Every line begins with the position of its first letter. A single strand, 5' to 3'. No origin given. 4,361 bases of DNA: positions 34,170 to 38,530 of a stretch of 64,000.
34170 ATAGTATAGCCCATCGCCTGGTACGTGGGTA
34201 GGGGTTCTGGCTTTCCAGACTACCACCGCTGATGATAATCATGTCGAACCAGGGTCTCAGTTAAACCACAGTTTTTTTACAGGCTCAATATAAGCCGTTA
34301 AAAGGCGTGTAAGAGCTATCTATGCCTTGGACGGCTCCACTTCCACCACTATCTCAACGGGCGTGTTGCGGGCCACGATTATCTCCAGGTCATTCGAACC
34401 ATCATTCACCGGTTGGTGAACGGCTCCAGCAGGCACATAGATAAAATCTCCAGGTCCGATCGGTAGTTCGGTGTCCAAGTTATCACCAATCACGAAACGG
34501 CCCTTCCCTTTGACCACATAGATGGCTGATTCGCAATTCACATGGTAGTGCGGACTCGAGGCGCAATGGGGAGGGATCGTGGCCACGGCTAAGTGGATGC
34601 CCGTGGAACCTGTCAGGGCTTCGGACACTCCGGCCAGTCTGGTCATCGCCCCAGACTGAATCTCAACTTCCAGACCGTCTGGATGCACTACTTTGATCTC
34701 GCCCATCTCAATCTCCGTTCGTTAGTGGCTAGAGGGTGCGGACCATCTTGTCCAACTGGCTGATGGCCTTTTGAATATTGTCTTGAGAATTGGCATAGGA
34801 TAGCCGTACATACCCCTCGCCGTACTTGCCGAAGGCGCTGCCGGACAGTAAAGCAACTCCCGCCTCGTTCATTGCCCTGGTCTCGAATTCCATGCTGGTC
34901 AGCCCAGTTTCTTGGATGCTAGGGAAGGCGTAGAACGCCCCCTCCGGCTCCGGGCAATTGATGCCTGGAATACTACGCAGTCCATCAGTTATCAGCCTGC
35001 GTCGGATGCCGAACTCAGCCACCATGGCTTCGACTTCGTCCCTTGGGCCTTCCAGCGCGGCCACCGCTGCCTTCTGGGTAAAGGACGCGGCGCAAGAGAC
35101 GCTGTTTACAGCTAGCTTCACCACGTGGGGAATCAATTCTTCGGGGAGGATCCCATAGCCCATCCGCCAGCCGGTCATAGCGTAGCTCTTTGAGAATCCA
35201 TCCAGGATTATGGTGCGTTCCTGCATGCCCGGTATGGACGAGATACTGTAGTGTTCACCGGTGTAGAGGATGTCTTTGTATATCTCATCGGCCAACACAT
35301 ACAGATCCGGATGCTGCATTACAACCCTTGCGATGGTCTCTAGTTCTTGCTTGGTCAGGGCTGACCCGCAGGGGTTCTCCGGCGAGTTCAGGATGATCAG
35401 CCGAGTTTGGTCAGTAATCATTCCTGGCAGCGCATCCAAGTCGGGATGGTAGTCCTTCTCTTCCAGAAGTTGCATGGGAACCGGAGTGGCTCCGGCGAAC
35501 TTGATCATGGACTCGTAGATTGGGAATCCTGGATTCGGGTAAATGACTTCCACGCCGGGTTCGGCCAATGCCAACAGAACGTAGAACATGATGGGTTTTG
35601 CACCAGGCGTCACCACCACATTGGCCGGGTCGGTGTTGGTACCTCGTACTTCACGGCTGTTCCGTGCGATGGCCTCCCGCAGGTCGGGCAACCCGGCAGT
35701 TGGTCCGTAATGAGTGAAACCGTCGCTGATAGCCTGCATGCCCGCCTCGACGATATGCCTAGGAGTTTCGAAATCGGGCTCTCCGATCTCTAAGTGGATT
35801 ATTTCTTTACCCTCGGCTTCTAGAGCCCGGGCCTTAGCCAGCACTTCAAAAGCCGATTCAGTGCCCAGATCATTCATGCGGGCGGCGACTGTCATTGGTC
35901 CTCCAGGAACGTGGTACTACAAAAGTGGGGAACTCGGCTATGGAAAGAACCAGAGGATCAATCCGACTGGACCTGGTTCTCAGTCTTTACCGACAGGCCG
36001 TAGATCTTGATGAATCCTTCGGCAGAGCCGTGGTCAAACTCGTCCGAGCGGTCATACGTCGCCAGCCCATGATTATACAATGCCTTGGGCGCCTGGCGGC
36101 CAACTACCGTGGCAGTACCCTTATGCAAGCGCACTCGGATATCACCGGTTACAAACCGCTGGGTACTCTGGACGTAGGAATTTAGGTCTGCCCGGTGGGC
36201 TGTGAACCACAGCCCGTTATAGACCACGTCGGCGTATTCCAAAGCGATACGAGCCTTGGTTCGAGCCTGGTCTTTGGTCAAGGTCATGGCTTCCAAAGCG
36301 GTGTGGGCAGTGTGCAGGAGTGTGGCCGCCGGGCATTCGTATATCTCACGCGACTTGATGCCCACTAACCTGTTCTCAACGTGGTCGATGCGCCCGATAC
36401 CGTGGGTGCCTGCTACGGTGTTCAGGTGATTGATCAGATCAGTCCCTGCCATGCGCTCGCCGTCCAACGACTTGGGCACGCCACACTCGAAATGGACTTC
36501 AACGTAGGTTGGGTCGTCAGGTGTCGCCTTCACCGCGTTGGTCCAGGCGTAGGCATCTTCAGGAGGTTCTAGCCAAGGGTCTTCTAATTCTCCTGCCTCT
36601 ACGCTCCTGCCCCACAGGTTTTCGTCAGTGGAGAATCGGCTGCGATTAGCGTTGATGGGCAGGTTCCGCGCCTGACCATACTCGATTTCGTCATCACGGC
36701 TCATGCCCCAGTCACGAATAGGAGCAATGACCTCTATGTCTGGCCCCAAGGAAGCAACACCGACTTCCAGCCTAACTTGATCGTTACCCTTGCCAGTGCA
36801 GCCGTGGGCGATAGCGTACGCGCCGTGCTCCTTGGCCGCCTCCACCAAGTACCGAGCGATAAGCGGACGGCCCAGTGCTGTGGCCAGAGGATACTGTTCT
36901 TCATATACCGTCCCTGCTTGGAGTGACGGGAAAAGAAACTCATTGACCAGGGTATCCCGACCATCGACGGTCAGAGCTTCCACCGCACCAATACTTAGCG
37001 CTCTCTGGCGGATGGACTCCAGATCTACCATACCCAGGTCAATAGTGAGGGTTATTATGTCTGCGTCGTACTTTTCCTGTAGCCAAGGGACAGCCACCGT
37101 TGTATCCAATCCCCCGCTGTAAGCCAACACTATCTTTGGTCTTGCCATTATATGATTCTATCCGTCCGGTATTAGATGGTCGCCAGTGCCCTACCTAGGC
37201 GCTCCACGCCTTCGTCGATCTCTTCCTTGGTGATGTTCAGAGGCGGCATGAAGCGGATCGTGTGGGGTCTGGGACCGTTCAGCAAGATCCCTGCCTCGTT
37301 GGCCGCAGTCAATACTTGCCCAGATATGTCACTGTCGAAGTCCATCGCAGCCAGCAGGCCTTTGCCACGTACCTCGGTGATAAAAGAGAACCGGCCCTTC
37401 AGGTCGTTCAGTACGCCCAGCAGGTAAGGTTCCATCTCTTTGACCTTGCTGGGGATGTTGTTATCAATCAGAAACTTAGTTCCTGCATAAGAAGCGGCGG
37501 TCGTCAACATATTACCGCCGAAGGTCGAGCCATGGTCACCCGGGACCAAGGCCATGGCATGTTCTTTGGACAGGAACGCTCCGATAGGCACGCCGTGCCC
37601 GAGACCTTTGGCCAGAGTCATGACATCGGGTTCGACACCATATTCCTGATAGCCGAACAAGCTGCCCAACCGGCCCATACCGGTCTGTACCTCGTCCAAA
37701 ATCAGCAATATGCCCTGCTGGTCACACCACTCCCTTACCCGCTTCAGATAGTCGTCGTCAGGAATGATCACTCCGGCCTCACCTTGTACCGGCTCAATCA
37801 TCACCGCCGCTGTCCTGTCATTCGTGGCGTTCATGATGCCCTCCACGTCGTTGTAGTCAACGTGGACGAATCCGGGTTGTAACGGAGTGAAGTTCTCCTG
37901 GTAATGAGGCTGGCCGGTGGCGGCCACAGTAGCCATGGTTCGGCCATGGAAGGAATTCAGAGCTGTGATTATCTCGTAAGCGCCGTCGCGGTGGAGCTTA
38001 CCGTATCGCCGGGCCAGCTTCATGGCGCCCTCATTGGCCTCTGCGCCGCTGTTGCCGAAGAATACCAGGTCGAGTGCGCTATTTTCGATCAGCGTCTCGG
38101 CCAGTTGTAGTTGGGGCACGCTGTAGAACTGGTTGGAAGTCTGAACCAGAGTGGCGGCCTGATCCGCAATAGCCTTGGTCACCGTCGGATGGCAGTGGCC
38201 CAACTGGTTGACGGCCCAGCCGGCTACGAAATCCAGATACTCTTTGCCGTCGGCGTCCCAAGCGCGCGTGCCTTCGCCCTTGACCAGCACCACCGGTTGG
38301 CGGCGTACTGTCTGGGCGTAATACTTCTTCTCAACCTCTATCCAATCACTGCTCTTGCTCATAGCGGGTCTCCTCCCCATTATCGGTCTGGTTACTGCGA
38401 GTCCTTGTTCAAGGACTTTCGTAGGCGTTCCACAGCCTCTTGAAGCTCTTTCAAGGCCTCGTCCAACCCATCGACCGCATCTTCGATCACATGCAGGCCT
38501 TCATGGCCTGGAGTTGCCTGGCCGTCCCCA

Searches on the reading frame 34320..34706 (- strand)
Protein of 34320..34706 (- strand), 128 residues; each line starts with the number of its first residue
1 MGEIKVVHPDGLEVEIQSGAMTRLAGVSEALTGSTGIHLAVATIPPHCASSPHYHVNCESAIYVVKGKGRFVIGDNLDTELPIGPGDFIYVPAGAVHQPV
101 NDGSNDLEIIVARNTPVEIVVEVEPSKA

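Call 38: search_protein_families(library=pfam, proteins=[window:34320-34706:-], max_evalue=0.001)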
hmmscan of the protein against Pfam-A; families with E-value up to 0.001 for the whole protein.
window:34320-34706:- (128 aa): 3 families
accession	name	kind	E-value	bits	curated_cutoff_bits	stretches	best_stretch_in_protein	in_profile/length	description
PF07883.17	Cupin_2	-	8.3e-16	57.9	27.2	1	41-111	2-68/70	Cupin domain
PF00190.28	Cupin_1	-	3.6e-12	46.5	22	1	34-113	30-114/151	Cupin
PF02041.22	Auxin_BP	-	4.3e-05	23.7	21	1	30-104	37-109/167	Auxin binding protein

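Call 68: search_protein_families(library=ncbifam, proteins=[window:34320-34706:-], max_evalue=0.01)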
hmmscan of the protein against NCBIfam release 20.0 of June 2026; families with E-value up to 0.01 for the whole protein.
window:34320-34706:- (128 aa): 3 families
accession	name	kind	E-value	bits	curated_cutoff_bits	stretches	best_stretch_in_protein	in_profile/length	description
TIGR03214.2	ura-cupin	equivalog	7.9e-05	22.2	200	1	42-114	52-123/249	(S)-ureidoglycine aminohydrolase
NF040771.1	AAH_UGLYAH2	exception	0.0064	15.7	350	1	38-107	65-131/267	bifunctional allantoicase/(S)-ureidoglycine aminohydrolase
TIGR03404.1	bicupin_oxalic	subfamily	0.0073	15.4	254.2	1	29-110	237-320/367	bicupin, oxalate decarboxylase family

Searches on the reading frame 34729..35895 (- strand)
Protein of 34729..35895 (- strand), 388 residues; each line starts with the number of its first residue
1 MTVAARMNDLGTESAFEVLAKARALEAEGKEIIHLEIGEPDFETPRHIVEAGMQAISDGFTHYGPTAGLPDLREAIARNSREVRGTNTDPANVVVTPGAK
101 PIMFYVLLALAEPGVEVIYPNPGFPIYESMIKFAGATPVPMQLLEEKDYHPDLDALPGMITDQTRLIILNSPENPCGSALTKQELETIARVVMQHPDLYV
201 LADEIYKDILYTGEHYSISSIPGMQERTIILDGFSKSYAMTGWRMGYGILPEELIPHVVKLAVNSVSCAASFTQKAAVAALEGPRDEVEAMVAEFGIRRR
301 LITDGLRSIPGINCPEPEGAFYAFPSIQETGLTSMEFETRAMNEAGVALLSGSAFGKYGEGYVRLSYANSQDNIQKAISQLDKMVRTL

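Call 38: search_protein_families(library=pfam, proteins=[window:34729-35895:-], max_evalue=0.001)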
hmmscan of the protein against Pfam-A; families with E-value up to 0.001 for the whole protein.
window:34729-35895:- (388 aa): 1 family
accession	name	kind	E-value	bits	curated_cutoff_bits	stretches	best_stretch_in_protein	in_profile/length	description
PF00155.27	Aminotran_1_2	-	3.9e-69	234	19.7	1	31-380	2-360/361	Aminotransferase class I and II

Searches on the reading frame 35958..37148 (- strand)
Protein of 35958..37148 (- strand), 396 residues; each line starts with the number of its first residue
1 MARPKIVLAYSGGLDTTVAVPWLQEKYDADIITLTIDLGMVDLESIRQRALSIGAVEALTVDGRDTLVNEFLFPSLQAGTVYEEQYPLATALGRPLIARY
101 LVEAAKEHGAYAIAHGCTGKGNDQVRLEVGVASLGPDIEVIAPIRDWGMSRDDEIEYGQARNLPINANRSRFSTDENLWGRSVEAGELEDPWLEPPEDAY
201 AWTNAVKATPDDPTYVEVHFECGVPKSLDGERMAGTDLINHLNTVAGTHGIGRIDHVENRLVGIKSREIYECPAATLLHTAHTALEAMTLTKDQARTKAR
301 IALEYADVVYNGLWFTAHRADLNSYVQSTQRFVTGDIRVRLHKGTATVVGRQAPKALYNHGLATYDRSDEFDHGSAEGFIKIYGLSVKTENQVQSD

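Call 38: search_protein_families(library=pfam, proteins=[window:35958-37148:-], max_evalue=0.001)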
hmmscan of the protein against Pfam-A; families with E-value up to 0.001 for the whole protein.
window:35958-37148:- (396 aa): 2 families
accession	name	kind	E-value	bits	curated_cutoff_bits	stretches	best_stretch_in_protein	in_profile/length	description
PF20979.2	Arginosuc_syn_C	-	1.4e-87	293.3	27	1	172-388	1-217/219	Arginosuccinate synthase C-terminal domain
PF00764.25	Arginosuc_synth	-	4.8e-64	215.7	27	1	5-164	1-162/162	Arginosuccinate synthase N-terminal HUP domain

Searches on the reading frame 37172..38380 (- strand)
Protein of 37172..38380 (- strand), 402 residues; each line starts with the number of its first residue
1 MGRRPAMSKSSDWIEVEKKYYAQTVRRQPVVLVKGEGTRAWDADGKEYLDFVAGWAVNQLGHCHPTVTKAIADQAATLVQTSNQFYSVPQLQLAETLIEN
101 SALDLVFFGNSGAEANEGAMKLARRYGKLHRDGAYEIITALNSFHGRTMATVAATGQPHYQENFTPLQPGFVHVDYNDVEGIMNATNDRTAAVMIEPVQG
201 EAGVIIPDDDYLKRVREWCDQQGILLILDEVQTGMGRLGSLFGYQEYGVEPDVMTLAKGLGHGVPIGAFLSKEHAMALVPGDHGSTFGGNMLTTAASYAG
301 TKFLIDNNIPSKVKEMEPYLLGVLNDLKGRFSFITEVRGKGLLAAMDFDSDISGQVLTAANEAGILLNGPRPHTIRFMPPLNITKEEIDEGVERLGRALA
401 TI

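Call 87: search_protein_families(library=pfam, proteins=[window:37172-38380:-], max_evalue=0.0001)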
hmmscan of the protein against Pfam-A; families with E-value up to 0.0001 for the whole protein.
window:37172-38380:- (402 aa): 1 family
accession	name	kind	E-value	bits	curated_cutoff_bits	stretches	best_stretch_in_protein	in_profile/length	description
PF00202.27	Aminotran_3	-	9.4e-114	380.6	30.5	1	20-399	1-403/403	Aminotransferase class-III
